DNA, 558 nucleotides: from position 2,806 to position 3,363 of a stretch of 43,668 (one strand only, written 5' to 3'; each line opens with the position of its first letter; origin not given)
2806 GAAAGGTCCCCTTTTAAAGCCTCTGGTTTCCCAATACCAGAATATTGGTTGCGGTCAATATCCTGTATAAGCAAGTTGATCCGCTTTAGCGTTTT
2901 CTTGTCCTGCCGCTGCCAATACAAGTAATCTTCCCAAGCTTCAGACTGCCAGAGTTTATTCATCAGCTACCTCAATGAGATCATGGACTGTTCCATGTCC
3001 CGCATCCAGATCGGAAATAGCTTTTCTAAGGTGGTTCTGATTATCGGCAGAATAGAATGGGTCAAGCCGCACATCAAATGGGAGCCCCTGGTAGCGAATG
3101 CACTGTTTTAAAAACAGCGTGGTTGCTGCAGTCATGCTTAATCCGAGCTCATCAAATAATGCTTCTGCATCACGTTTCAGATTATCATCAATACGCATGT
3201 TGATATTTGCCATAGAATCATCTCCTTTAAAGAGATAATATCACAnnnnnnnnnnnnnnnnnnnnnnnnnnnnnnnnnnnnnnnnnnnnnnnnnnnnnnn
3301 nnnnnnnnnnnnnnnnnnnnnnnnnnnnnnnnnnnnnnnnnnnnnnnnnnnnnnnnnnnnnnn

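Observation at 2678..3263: Autonomous YoeB-RelB/DinJ toxin-antitoxin moron inside the tail operon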

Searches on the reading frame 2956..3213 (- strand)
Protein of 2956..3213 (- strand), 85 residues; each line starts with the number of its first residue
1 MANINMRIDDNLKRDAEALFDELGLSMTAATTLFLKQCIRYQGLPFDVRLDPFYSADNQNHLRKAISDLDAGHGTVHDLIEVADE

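Call 3: search_protein_families(library=pfam, proteins=[window:2956-3213:-], max_evalue=0.01)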
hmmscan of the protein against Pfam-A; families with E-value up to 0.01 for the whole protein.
window:2956-3213:- (85 aa): 1 family
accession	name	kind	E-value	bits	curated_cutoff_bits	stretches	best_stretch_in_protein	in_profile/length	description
PF04221.18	RelB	-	5.3e-12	45.9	22.4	1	1-74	1-69/82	RelB antitoxin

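Call 8: search_protein_families(library=phrogs, proteins=[window:2956-3213:-], max_evalue=0.001)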
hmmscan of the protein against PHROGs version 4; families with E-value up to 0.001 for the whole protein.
window:2956-3213:- (85 aa): 2 families
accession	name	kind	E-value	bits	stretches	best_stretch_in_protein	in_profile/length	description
phrog_2737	-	unknown function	1.4e-17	64.4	1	2-76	5-72/86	-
phrog_15338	-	unknown function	6.4e-05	24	1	1-49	1-49/79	-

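Call 31: search_solved_structures(query=window:2956-3213:-, max_evalue=10, show_alignments=5)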
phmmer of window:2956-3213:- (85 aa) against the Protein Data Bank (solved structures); distinct sequences matched with E-value up to 10: 10.
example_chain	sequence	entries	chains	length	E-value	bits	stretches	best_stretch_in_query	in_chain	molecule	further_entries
4q2u_A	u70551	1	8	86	9.2e-05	25.7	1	4-49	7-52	Antitoxin DinJ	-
9lew_A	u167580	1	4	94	0.0001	25.6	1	4-51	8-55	DNA-damage-inducible protein J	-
4ml0_A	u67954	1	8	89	0.00013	25.2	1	4-50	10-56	Predicted antitoxin of YafQ-DinJ toxin-antitoxin system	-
2k29_A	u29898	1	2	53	0.0011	22.3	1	1-47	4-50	Antitoxin RelB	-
4fxe_A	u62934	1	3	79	0.0016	21.8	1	1-50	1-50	Antitoxin RelB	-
6i0a_A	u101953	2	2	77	0.16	15.4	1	23-75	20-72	Endolytic peptidoglycan transglycosylase RlpA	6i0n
6i09_A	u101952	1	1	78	0.17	15.4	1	23-75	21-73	Endolytic peptidoglycan transglycosylase RlpA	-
6i05_A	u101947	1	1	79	0.17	15.4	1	23-75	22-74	Endolytic peptidoglycan transglycosylase RlpA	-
4hgx_A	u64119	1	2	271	0.18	15.3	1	12-62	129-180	Xylose isomerase domain containing protein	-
2q02_A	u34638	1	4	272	0.18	15.3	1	12-64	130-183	Putative cytoplasmic protein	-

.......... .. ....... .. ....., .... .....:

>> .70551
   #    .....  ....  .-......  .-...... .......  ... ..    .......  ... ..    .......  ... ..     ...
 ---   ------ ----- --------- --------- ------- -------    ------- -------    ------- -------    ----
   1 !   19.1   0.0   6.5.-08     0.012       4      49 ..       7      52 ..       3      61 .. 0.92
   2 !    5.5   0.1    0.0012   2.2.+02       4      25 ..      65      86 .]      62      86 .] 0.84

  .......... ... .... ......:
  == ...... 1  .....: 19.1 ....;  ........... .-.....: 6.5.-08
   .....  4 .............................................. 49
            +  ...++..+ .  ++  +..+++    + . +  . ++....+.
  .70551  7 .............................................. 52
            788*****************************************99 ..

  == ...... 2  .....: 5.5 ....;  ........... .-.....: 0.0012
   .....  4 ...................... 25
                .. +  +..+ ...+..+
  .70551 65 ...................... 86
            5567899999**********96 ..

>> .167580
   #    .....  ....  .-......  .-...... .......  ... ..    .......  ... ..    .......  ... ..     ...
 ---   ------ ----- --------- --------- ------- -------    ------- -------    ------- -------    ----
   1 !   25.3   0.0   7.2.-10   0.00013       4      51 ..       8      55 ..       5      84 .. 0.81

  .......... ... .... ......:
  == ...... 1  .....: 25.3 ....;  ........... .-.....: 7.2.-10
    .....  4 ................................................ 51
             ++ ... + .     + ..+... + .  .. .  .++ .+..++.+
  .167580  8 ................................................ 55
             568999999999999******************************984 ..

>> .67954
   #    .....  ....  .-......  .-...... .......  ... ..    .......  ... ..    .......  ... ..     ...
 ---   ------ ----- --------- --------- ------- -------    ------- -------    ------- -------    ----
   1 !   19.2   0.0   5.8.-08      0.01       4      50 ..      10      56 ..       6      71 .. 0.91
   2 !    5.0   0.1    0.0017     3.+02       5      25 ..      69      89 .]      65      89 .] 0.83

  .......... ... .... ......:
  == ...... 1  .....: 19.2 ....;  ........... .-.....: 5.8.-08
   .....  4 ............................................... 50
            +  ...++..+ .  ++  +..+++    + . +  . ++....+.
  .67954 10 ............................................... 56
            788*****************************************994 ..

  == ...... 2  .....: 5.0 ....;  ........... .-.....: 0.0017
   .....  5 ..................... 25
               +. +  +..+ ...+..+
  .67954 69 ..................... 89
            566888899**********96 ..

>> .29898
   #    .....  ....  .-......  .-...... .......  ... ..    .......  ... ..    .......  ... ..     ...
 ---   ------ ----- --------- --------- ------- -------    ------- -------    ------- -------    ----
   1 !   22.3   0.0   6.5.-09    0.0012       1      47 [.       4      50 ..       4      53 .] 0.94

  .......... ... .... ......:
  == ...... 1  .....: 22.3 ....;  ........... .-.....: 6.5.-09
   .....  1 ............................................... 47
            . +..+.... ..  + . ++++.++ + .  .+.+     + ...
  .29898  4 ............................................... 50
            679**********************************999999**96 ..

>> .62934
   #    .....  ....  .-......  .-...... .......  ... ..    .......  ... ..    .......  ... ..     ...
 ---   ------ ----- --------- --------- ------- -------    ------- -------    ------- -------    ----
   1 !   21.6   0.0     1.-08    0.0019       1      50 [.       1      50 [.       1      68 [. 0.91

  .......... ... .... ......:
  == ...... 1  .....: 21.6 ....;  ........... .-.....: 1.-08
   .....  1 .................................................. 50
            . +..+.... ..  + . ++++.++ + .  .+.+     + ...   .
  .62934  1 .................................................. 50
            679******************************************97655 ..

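Call 33: find_homologous_proteins(query=window:2956-3213:-, max_evalue=0.00001)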
Query window:2956-3213:- (85 aa): 56 proteins with E <= 0.00001 among 56 candidates.
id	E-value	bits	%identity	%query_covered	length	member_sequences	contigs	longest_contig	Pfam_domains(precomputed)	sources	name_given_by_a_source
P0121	1.7e-48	179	99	100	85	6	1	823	PF04221.19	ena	-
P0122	7.0e-37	142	80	96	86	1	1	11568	PF04221.19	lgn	-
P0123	7.3e-37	142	78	100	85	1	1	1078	PF04221.19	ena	-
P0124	2.8e-36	140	78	100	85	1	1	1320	PF04221.19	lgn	-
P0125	6.7e-36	139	76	100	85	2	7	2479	PF04221.19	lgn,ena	-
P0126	5.5e-35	136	74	100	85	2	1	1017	PF04221.19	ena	-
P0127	1.1e-34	135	75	100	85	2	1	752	PF04221.19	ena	-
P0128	2.1e-34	134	73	100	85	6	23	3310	PF04221.19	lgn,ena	-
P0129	3.1e-34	134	73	99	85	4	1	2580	PF04221.19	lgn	-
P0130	2.9e-33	131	72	100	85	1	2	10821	PF04221.19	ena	-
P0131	1.6e-31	125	68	99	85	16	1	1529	PF04221.19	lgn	-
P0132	7.5e-31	123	67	100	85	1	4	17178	PF04221.19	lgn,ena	-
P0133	1.2e-30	122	71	96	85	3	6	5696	PF04221.19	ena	-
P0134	1.5e-30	122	67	100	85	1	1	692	PF04221.19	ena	-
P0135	2.7e-30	121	66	100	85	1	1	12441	PF04221.19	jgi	-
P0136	2.1e-29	119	66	100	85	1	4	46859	PF04221.19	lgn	-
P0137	1.5e-28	116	67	99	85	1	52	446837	PF04221.19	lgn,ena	-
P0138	8.3e-27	110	60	98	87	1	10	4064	PF04221.19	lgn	-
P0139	1.1e-26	110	60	98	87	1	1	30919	PF04221.19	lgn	-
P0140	1.2e-26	110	68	88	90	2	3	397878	PF04221.19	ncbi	-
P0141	6.1e-26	108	60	99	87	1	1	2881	PF04221.19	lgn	-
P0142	1.5e-25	106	60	100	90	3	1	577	PF04221.19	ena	-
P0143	4.9e-25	105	58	98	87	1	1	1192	PF04221.19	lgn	-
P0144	3.1e-24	102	57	93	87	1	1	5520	PF04221.19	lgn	-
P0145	3.4e-24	102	56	99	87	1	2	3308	PF04221.19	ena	-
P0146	6.5e-24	101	57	98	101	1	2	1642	PF04221.19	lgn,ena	-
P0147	9.0e-24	101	57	98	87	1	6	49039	PF04221.19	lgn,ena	-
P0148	7.7e-23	98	54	100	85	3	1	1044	PF04221.19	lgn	-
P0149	2.2e-22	96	55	96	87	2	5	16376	PF04221.19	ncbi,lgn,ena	-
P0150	8.2e-21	91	55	96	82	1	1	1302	PF04221.19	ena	-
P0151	1.9e-20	90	58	95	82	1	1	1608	PF04221.19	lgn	-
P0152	2.0e-20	90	57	95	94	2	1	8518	PF04221.19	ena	-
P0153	2.9e-20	89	50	96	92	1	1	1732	PF04221.19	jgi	jgi:DNA-damage-inducible protein J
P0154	3.1e-20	89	55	96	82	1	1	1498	PF04221.19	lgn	-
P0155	4.4e-20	89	54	95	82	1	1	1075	PF04221.19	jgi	jgi:DNA-damage-inducible protein J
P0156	4.4e-20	89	56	100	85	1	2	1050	PF04221.19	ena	-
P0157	4.4e-20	89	56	100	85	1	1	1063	PF04221.19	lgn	-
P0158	1.2e-19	88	51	96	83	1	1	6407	PF04221.19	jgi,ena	-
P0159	3.6e-19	86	58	86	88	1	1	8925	PF04221.19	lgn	-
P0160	9.8e-19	85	49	100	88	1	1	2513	PF04221.19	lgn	-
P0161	2.1e-18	84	53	92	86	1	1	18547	PF04221.19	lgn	-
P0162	2.1e-18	84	49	96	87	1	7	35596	PF04221.19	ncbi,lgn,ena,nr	ncbi:MAG: type II toxin-antitoxin system RelB/DinJ family antitoxin [Clostridia bacterium]|nr:type I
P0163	1.8e-17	81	50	96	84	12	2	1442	PF04221.19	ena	-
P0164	3.5e-16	76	50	100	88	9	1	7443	PF04221.19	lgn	-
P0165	3.9e-16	76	48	96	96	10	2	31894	PF04221.19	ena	-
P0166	7.3e-16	75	48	100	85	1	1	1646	PF04221.19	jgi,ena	-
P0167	1.4e-15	75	48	96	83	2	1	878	PF04221.19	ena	-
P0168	2.8e-15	74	47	95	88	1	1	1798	PF04221.19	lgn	-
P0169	6.8e-15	72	49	100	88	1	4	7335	PF04221.19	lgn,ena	-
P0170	7.2e-15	72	46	95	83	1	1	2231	PF04221.19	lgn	-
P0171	1.1e-14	72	49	100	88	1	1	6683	PF04221.19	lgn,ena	-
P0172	1.2e-14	72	48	96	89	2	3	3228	PF04221.19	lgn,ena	-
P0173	1.6e-14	71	48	100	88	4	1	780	PF04221.19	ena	-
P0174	1.7e-13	68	48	86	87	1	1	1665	PF04221.19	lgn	-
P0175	6.1e-13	66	43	100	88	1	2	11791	PF04221.19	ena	-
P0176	2.1e-6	45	50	56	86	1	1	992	PF04221.19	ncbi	-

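Call 36: search_solved_structures(query=A3, max_evalue=10, show_alignments=5)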
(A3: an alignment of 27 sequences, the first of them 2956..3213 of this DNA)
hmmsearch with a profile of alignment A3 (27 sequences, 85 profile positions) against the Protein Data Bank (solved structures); distinct sequences matched with E-value up to 10: 13.
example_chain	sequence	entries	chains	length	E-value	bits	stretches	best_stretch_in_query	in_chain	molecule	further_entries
9lew_A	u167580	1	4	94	2.7e-13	53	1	3-81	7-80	DNA-damage-inducible protein J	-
4q2u_A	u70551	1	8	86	4.2e-08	36.3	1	2-49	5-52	Antitoxin DinJ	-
4ml0_A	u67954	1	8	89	6.2e-08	35.8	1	2-49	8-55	Predicted antitoxin of YafQ-DinJ toxin-antitoxin system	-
2k29_A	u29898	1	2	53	8.1e-07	32.2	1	1-47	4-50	Antitoxin RelB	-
4fxe_A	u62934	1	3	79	1.6e-06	31.2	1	1-47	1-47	Antitoxin RelB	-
2a6q_A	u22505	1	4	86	0.13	15.6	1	55-81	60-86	Antitoxin yefM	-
6i0a_A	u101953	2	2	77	0.14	15.5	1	25-73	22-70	Endolytic peptidoglycan transglycosylase RlpA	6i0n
6i09_A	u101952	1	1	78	0.14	15.4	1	25-73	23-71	Endolytic peptidoglycan transglycosylase RlpA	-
6i05_A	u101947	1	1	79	0.14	15.4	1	25-73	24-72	Endolytic peptidoglycan transglycosylase RlpA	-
5lqx_W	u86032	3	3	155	0.2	14.9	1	13-52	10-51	ATP synthase subunit d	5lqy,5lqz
9o9x_C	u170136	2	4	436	0.26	14.6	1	5-65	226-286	ABC transporter permease YtrF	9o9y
9ioa_A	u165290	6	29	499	0.43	13.9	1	36-68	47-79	RNA-dependent DNA polymerase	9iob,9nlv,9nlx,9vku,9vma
6l8g_A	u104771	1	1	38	0.93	12.8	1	57-79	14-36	Antitoxin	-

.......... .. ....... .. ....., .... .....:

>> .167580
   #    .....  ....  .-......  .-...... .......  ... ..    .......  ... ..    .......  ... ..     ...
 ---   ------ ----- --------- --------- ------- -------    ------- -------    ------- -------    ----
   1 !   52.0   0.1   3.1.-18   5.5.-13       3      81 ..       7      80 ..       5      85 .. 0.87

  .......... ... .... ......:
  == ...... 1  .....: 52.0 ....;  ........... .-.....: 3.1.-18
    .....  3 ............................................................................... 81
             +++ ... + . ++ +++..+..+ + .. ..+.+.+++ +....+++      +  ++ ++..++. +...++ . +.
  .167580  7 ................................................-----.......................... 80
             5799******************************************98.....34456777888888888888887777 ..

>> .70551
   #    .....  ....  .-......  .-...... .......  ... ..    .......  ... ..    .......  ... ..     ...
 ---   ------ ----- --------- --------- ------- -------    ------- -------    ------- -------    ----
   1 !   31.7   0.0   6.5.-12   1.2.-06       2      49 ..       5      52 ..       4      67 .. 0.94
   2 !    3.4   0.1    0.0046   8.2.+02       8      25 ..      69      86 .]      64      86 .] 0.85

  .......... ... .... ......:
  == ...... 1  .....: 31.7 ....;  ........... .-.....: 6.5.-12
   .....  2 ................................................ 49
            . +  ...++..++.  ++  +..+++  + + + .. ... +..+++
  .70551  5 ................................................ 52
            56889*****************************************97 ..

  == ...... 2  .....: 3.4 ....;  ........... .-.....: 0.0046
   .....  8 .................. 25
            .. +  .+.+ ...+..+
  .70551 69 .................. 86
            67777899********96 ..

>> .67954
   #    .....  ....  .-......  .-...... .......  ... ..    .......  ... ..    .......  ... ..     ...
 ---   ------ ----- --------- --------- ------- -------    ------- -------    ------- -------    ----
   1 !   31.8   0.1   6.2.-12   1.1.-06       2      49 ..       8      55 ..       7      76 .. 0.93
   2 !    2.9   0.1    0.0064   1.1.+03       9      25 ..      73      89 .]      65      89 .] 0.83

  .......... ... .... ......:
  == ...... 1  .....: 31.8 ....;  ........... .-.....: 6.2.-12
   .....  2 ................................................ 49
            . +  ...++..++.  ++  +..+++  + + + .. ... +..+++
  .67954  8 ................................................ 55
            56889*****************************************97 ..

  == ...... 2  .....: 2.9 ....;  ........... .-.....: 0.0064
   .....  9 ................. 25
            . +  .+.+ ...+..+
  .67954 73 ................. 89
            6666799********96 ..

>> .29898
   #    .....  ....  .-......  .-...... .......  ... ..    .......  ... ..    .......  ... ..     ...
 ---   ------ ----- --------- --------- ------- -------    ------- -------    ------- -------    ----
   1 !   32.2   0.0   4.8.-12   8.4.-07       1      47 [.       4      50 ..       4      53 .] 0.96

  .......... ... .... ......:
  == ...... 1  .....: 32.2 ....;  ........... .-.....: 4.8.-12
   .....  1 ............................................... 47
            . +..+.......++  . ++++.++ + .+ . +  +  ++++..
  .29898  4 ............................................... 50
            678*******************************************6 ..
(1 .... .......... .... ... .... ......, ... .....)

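Call 38: find_related_loci(query=A3, collection=viral_contigs, flank=5000)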
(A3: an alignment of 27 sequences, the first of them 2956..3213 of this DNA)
Query A3 (85 aa) in viral_contigs; peptide patterns used: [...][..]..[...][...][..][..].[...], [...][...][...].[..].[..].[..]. (x = any residue, [..] = any of these).
217 stretches matched a pattern; 143 encode a relative of the query (tblastn E <= 1e-3); the best 80 are kept; 80 distinct loci.
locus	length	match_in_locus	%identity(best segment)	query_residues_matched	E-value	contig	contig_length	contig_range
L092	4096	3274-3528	73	1-85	3e-40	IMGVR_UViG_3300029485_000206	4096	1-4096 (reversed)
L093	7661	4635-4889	73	1-85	3e-40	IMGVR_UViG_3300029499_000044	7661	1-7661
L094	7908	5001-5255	73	1-85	3e-40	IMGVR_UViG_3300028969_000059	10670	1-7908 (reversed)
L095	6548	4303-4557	73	1-85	3e-40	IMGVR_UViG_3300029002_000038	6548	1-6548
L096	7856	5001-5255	73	1-85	3e-40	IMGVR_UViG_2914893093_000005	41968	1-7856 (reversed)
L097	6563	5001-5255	73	1-85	3e-40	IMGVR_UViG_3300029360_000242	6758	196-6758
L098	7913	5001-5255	73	1-85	3e-40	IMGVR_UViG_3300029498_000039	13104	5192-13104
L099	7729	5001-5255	73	1-85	3e-40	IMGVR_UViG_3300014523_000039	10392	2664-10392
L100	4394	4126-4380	73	1-85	3e-40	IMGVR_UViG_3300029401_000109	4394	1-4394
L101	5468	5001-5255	73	1-85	3e-40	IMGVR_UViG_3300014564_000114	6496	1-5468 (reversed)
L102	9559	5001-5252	74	1-84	1e-40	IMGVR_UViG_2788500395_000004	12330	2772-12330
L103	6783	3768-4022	75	1-85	3e-40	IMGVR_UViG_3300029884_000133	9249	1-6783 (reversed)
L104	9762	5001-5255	72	1-85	6e-40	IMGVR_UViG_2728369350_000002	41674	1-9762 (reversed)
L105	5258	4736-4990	73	1-85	4e-40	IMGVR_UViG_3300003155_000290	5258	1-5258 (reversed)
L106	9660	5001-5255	72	1-85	1e-39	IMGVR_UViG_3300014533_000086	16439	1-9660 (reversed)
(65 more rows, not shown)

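Call 53: search_protein_families(library=ncbifam, proteins=[window:2956-3213:-], max_evalue=0.001)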
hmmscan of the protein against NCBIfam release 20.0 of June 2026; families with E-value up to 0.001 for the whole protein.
window:2956-3213:- (85 aa): 3 families
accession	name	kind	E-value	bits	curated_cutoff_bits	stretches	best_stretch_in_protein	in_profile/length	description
TIGR02384.1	RelB_DinJ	subfamily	5.9e-19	68.1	45.65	1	1-63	1-66/85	type II toxin-antitoxin system RelB/DinJ family antitoxin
NF008412.0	PRK11235.1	equivalog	1e-07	32.1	96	1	1-48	1-48/80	type II toxin-antitoxin system RelB/DinJ family antitoxin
NF050811.1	RelB_ParD_antitoxin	subfamily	2e-07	31.1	60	1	6-49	1-44/83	type II toxin-antitoxin system RelB/ParD family antitoxin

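Call 54: search_protein_families(library=padloc, proteins=[window:2956-3213:-], max_evalue=0.001)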
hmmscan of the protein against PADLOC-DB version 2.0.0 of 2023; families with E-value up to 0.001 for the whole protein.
window:2956-3213:- (85 aa): 0 families

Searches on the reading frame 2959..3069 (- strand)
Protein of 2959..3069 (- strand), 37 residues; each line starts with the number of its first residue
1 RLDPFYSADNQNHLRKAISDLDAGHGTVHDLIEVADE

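Call 32: search_solved_structures(query=window:2959-3069:-, max_evalue=10, show_alignments=5)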
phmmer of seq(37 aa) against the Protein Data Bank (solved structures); distinct sequences matched with E-value up to 10: 1.
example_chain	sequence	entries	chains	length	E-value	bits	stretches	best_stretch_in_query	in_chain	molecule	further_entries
2g9w_A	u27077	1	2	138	0.58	14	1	7-27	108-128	conserved hypothetical protein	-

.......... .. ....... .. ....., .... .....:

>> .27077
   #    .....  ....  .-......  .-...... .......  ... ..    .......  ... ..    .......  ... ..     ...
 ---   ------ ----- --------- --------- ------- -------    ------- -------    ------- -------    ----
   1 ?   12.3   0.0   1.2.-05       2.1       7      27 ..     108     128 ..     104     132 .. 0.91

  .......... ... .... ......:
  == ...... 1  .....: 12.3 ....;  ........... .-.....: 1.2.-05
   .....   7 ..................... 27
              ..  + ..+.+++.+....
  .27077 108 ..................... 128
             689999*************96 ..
